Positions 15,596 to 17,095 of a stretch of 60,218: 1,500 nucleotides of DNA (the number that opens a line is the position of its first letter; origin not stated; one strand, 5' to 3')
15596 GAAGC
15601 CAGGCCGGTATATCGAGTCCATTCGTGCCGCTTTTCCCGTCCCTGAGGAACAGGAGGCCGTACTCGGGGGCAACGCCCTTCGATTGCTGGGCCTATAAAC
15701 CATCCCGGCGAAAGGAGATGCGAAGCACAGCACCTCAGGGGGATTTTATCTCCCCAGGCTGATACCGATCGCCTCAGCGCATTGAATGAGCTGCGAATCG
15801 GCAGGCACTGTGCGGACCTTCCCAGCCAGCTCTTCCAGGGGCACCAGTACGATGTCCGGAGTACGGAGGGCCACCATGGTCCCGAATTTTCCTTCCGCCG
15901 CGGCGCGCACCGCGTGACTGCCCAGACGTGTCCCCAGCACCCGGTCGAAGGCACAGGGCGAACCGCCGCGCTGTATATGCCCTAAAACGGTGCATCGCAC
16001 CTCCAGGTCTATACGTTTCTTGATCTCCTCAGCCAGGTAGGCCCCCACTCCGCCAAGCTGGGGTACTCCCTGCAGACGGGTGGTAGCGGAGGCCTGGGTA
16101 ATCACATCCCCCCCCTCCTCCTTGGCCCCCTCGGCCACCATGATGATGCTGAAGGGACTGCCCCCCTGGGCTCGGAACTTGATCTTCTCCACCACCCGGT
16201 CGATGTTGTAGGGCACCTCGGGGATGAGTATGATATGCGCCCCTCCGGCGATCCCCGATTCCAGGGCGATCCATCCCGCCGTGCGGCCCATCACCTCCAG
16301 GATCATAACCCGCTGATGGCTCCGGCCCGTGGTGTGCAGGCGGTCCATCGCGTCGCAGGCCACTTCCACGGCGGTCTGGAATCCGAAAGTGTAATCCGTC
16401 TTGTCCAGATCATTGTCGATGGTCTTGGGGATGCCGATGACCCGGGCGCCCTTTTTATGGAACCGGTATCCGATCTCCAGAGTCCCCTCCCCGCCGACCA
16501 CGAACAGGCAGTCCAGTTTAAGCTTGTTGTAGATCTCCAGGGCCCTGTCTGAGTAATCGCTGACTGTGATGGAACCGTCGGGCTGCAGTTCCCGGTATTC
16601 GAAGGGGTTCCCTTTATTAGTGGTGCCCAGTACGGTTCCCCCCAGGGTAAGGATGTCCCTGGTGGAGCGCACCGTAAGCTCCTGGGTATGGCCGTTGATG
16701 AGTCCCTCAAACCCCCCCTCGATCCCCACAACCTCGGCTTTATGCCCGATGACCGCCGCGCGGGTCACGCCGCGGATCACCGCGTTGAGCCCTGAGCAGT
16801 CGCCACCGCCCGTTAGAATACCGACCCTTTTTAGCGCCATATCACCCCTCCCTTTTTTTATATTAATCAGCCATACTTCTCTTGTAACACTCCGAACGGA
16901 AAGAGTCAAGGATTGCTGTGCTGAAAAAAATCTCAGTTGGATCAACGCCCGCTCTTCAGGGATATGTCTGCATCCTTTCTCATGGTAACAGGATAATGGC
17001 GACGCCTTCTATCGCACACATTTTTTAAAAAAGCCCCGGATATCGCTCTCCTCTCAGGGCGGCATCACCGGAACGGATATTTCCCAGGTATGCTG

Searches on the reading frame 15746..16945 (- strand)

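Call 95: search_protein_families(library=pfam, proteins=[window:15746-16945:-], max_evalue=0.00001)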
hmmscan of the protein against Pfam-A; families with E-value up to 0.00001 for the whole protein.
window:15746-16945:- (399 aa): 1 family
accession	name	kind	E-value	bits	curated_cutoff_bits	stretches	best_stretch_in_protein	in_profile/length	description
PF00365.25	PFK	-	5.7e-101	338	30.9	1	40-348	1-276/277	Phosphofructokinase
